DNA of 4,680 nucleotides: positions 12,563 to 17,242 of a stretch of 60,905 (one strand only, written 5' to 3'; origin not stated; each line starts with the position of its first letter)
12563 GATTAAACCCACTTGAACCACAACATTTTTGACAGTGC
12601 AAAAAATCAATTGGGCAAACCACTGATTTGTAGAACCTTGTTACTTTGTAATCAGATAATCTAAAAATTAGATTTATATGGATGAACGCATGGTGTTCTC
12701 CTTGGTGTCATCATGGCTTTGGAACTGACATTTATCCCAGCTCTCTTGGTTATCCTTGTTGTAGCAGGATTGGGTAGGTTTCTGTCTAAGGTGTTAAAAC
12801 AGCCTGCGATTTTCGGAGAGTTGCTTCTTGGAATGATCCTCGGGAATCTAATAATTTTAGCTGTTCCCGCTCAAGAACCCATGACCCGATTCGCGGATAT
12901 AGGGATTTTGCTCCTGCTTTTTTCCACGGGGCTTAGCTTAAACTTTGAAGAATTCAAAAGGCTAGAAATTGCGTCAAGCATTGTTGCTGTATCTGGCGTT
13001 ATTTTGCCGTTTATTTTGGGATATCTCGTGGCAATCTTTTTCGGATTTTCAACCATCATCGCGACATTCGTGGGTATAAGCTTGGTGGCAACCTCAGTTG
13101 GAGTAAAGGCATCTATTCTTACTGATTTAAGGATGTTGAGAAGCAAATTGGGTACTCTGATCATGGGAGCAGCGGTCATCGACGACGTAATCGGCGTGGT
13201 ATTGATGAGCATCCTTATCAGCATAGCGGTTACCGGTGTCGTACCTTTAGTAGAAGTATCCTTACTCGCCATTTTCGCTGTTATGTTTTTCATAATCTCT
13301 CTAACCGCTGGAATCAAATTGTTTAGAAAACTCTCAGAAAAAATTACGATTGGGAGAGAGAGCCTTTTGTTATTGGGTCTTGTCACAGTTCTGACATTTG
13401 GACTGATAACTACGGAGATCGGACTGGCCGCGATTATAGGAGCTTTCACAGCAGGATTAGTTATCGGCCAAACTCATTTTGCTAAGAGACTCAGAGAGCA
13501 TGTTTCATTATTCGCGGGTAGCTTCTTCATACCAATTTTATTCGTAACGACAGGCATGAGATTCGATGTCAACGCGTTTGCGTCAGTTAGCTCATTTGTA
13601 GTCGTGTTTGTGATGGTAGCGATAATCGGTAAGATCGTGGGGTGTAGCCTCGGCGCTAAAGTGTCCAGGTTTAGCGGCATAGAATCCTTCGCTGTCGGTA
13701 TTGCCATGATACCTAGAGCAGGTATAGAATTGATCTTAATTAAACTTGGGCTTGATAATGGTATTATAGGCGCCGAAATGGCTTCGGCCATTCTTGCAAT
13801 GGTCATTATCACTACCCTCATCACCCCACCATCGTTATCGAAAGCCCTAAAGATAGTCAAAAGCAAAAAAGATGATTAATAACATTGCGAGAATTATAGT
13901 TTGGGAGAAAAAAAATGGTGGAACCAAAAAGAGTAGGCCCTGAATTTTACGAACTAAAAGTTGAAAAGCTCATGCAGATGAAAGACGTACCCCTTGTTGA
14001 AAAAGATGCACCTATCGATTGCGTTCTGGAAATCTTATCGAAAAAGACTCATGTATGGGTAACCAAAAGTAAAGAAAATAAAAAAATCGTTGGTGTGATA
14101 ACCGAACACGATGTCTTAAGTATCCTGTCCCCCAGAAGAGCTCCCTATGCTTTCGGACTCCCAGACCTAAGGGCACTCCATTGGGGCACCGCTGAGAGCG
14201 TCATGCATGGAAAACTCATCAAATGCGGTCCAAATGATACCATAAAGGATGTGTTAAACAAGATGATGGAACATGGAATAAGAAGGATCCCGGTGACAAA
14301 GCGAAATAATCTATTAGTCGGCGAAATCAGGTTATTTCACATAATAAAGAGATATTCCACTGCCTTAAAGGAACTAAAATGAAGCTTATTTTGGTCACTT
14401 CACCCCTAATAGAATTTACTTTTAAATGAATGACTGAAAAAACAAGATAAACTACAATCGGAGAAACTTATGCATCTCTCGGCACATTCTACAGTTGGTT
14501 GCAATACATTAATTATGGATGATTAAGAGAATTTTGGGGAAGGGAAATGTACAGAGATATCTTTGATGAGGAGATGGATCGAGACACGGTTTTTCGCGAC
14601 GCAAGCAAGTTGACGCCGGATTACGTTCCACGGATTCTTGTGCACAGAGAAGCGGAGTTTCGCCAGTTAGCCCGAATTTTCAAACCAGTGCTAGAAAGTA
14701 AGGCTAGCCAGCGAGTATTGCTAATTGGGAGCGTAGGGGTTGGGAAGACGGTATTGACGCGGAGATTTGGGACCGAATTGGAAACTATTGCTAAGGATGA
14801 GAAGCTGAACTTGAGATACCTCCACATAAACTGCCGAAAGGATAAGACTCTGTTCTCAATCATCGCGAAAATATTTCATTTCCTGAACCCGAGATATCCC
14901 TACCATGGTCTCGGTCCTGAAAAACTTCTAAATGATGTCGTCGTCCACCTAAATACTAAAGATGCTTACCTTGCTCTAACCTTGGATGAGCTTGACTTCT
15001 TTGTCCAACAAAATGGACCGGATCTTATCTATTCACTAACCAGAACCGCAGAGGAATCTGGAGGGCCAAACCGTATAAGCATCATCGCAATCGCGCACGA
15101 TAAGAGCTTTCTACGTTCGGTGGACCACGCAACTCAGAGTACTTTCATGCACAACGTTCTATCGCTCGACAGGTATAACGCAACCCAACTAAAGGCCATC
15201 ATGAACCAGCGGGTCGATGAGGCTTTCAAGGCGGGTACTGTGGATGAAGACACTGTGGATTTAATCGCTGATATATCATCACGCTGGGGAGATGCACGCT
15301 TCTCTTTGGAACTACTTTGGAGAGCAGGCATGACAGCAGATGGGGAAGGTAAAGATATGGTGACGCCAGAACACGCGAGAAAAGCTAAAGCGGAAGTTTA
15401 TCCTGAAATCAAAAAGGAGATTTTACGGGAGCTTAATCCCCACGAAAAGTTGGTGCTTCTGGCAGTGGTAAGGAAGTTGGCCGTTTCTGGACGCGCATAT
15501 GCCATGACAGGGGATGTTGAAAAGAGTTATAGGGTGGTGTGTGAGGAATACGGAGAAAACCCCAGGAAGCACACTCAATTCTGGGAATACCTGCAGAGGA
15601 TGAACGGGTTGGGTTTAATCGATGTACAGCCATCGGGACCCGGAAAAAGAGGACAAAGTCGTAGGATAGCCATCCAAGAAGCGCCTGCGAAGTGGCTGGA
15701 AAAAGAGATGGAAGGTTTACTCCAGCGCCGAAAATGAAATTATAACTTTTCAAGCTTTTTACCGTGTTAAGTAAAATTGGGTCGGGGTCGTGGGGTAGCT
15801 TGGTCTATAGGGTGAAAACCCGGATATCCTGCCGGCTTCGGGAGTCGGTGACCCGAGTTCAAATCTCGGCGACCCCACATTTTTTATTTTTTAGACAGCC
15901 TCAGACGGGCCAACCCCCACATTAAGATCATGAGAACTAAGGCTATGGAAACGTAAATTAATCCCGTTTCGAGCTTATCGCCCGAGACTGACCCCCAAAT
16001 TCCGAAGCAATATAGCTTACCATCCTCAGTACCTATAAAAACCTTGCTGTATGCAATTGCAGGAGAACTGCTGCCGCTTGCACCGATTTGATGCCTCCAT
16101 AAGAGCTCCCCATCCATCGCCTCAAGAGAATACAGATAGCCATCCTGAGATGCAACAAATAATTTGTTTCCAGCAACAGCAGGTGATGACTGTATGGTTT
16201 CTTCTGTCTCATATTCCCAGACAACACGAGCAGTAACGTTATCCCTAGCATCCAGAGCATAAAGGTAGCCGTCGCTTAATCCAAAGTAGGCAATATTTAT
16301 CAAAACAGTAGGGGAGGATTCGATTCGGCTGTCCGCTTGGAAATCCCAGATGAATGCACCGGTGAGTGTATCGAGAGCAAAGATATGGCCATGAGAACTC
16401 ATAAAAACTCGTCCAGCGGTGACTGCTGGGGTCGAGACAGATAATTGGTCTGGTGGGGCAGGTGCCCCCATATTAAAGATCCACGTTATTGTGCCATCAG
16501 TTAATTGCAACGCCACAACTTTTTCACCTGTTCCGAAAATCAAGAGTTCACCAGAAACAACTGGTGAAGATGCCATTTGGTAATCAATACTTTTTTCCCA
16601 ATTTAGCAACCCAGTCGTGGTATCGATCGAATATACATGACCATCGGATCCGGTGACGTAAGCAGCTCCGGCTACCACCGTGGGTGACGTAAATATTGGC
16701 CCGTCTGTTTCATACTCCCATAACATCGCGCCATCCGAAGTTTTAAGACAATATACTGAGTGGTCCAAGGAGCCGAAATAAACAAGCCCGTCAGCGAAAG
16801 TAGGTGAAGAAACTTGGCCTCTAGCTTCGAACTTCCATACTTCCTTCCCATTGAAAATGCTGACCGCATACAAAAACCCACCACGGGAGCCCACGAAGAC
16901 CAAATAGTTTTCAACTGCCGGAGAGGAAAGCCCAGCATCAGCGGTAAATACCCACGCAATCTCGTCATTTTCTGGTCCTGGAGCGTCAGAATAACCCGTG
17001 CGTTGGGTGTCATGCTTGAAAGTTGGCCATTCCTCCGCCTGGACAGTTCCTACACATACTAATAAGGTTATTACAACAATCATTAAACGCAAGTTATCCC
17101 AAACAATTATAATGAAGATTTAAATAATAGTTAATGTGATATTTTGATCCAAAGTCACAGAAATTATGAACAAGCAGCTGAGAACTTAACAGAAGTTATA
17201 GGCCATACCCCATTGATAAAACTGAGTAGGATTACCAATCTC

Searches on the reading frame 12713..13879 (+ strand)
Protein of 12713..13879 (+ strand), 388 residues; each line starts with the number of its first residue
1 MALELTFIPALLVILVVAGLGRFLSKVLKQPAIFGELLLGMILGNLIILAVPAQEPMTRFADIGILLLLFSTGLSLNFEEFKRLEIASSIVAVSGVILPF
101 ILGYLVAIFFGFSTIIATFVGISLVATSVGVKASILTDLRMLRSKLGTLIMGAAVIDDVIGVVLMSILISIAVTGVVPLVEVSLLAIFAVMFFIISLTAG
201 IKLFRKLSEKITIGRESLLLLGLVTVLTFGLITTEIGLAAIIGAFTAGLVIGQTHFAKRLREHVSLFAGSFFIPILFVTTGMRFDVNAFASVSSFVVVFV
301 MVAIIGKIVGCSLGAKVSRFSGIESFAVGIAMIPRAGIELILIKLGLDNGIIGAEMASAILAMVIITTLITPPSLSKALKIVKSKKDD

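Call 40: search_protein_families(library=pfam, proteins=[window:12713-13879:+], max_evalue=0.001)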
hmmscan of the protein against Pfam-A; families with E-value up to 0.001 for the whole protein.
window:12713-13879:+ (388 aa): 1 family
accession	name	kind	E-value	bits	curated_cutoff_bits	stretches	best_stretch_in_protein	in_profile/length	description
PF00999.27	Na_H_Exchanger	-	1.1e-55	189.5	26.2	1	14-378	3-372/375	Sodium/hydrogen exchanger, transmembrane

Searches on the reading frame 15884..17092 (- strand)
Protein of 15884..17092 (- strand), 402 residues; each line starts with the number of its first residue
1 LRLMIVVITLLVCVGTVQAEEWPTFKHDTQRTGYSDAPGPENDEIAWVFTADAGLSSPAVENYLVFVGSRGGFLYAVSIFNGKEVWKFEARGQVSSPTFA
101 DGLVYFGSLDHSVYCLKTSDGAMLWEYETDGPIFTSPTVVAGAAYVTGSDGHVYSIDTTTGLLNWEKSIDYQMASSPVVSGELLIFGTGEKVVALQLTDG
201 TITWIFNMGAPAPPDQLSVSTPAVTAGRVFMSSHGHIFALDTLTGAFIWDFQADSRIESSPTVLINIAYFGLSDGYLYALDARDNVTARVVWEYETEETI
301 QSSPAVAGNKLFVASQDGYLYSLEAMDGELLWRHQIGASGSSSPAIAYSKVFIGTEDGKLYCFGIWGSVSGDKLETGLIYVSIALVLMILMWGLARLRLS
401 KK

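Call 40: search_protein_families(library=pfam, proteins=[window:15884-17092:-], max_evalue=0.001)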
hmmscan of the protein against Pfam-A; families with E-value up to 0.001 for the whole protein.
window:15884-17092:- (402 aa): 5 families
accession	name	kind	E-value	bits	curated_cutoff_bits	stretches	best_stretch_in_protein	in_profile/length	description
PF13570.13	Beta-prop_ACSF4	-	2e-58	198.8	133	2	56-210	53-214/329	Beta-alanine-activating enzyme, beta-propeller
PF13360.13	PQQ_2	-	1.6e-46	159.3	27.6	4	99-234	31-177/233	Outer membrane protein assembly factor BamB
PF01011.28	PQQ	-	1.8e-14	53.8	26.7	0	204-257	31-89/595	Glucose/ethanol/alcohol dehydrogenase, beta-propeller domain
PF25292.1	Beta-prop_CGLA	-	1.7e-08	34.8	26.8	0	109-174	52-120/316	Lambda-carrageenase beta-propeller domain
PF25293.1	Beta-prop_EMC1_N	-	5.4e-07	30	34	0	308-344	31-69/219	EMC1 N-terminal beta-propeller domain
